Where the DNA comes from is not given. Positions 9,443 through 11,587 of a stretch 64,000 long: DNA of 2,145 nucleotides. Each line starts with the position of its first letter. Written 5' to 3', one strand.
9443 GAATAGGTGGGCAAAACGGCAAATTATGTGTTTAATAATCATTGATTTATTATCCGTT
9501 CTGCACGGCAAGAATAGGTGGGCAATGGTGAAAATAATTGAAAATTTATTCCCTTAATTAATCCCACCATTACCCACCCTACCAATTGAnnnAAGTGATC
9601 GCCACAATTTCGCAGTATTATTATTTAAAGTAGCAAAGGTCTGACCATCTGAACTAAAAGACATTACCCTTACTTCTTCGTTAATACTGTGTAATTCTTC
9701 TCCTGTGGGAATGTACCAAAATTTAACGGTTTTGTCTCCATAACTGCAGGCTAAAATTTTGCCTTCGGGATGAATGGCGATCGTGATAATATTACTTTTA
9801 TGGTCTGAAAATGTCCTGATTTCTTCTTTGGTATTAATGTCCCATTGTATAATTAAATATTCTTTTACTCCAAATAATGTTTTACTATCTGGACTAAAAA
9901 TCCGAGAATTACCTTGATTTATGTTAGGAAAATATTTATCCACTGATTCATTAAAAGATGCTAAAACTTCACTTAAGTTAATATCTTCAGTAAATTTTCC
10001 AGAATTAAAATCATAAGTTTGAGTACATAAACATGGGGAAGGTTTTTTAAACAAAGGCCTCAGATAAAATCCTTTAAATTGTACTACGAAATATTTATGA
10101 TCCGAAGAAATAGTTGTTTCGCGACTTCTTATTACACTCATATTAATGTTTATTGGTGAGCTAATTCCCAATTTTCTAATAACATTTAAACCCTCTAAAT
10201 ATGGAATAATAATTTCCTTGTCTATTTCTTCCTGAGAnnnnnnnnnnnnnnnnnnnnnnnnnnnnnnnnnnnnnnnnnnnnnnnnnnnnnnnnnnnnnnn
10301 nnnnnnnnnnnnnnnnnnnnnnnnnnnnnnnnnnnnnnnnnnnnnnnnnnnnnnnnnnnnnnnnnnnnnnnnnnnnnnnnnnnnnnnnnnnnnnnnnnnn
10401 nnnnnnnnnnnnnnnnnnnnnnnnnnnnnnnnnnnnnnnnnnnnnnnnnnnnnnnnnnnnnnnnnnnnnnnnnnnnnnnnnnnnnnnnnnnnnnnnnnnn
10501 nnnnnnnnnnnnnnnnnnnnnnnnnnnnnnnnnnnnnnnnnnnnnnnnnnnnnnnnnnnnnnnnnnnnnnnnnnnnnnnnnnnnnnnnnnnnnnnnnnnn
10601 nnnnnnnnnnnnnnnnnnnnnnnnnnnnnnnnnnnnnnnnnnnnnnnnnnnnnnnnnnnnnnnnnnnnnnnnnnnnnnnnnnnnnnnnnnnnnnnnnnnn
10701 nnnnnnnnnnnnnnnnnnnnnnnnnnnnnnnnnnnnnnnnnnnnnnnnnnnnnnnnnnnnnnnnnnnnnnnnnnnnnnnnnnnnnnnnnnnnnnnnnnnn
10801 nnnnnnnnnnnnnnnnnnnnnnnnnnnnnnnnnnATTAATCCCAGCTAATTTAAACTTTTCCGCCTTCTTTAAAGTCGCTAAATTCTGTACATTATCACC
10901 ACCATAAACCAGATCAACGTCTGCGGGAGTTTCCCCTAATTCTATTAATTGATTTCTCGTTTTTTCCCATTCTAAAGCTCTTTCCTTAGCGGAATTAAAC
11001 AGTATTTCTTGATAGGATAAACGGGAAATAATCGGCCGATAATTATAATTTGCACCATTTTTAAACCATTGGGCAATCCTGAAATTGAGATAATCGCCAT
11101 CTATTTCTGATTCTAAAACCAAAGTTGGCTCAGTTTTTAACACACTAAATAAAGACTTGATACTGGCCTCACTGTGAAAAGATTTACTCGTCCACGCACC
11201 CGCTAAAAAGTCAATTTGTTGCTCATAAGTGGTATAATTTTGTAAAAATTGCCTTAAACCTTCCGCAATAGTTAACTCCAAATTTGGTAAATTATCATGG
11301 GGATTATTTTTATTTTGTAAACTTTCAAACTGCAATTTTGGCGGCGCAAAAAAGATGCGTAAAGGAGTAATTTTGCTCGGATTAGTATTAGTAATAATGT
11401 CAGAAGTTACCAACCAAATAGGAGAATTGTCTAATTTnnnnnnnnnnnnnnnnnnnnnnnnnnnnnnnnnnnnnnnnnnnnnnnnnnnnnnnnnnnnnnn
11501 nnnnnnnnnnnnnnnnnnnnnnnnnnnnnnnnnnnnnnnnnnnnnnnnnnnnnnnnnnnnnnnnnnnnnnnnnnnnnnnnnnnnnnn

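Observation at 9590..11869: Orphan 759-aa protein: Gly-zipper-like N-terminus, coiled coil, unknown core and an incomplete WD40 propeller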

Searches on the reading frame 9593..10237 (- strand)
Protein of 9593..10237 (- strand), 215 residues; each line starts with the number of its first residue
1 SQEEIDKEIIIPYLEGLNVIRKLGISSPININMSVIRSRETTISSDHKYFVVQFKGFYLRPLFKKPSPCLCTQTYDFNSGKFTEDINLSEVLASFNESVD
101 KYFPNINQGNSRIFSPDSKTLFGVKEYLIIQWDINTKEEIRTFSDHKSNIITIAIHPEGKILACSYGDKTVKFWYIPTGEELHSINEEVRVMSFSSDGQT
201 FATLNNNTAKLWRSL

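Call 71: find_homologous_proteins(query=window:9593-10237:-, max_evalue=1e-25)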
Query window:9593-10237:- (215 aa): 2 proteins with E <= 1e-25 among 93 candidates.
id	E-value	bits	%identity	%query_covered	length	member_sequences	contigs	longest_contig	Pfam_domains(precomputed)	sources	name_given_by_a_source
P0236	7.0e-82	292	73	84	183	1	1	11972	PF25168.2,PF25174.2,PF24814.2,PF24805.2,PF23381.2,PF25173.2,PF25171.2,PF12894.14,PF25175.2,PF24817.2,PF24796.2,PF24780.2,PF25172.2,PF25391.2,PF24807.2,PF00400.39,PF23414.2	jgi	jgi:WD40 repeat protein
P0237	7.5e-52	194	78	49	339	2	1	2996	PF25168.2,PF23586.3,PF24105.2,PF24805.2,PF24817.2,PF23393.3,PF23389.2,PF25460.2,PF00400.39,PF23414.2,PF25174.2,PF24814.2,PF23381.2,PF25173.2,PF23383.2,PF25171.2,PF12894.14,PF25175.2,PF24796.2,PF24780.2,PF23409.2,PF23761.2,PF25172.2,PF24782.3,PF25391.2,PF08662.18,PF23869.2,PF24807.2,PF25047.1,PF26550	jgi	jgi:WD40 repeat protein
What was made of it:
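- The 4-blade form is found in only two lineages (call 71).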

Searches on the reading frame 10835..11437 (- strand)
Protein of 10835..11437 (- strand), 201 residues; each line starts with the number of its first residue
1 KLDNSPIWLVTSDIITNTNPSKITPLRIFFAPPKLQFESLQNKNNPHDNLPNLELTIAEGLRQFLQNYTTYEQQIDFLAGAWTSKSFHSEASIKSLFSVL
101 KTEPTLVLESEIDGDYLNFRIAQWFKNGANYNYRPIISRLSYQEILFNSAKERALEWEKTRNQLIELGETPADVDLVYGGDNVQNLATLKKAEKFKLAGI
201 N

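Call 56: predict_structure(alignment_id=A5)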
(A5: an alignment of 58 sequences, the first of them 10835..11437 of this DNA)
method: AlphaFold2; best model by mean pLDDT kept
length: 201 residues; sequences in the alignment: 58
mean_pLDDT: 74.4   pTM: 0.59
mean pLDDT of the five models: 74.4, 74.4, 70.4, 67.3, 66.4
residues with pLDDT >= 90: 49; 70-90: 82; 50-70: 53; < 50: 17
segments of 3 or more residues with pLDDT < 50: 1-7, 44-47, 82-86
pLDDT, mean of each block of 10 residues (from residue 1): 41 57 68 57 50 75 81 70 53 71 76 83 68 82 90 96 95 91 94 91 72
secondary structure, 60 per line:
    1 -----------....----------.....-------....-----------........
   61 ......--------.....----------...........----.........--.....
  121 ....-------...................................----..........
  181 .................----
elements in order: H12-15 E26-30 H38-41 H53-66 E75-79 H90-100 E105-113 E116-124 E132-141 H142-166 H171-197

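Call 59: fold_search(model_id=the predicted structure, library=pdb)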
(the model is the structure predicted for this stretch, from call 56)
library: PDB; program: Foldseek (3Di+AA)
matches with E <= 10: 666; with E <= 0.001: 0
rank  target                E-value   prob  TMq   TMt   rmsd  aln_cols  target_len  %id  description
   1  1zwy_D                8.3e-02  0.28  0.21  0.24  16.6       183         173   11  Crystal structure of protein VC0702 from Vibrio cholerae (released 2005-07-19)
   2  1u14                  1.4e-01  0.20  0.17  0.20  16.7       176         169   11  The crystal structure of hypothetical UPF0244 protein yjjX at resolution 1.68 Angstrom (released 2004-09-21)
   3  1u5w_C                1.5e-01  0.21  0.19  0.21  16.4       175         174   12  Crystal structure of hypothetical protein yjjX from Escherichia coli (released 2005-08-23)
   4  1zwy_B                1.8e-01  0.20  0.21  0.23  15.4       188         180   13  Crystal structure of protein VC0702 from Vibrio cholerae (released 2005-07-19)
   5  9cpa_h                2.0e-01  0.33  0.17  0.04  19.6       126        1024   13  Structure of a Mammalian DHX29-bound 43S Pre-initiation Complex (released 2025-07-23)
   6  8db3_B                2.0e-01  0.18  0.15  0.08  15.0       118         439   13  Crystal structure of KaiC with truncated C-terminal coiled-coil domain (released 2023-03-22)
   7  1u5w_F                2.2e-01  0.21  0.19  0.21  16.1       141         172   15  Crystal structure of hypothetical protein yjjX from Escherichia coli (released 2005-08-23)
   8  4blq_A                2.3e-01  0.23  0.19  0.15  15.7       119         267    9  P4 PROTEIN FROM BACTERIOPHAGE PHI8 (released 2013-08-21)
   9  8dba_K                2.3e-01  0.18  0.16  0.08  15.8       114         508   12  Crystal structure of dodecameric KaiC (released 2023-03-22)
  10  4bwy_E                2.6e-01  0.23  0.19  0.16  16.4       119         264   11  P4 PROTEIN FROM BACTERIOPHAGE PHI8 (R32) (released 2013-08-21)
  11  4bwy_A                2.6e-01  0.20  0.20  0.15  17.2       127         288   11  P4 PROTEIN FROM BACTERIOPHAGE PHI8 (R32) (released 2013-08-21)
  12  8fwj_A                2.6e-01  0.16  0.16  0.07  15.7       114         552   11  Structure of dodecameric KaiC-RS-S413E/S414E complexed with KaiB-RS solved by cryo-EM (released 2023-03-22)
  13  1u5w_H                2.8e-01  0.30  0.21  0.24  11.5       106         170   16  Crystal structure of hypothetical protein yjjX from Escherichia coli (released 2005-08-23)
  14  1u5w_G                2.8e-01  0.18  0.20  0.23  13.8       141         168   14  Crystal structure of hypothetical protein yjjX from Escherichia coli (released 2005-08-23)
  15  3k0e_C                2.9e-01  0.14  0.16  0.08  15.2        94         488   19  Crystal structure of the phosphorylation-site mutant T426N of the KaiC circadian clock protein (released 2010-03-31)
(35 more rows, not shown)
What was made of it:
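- All fold hits are insignificant (E >= 5e-3, TM <= 0.34, rmsd > 11 A), and they weakened further when the domain was searched alone (call 59).
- Tried and rejected: The hit weakened to E 0.08-0.14, TM about 0.2 (calls 56, 59), so I dropped it.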
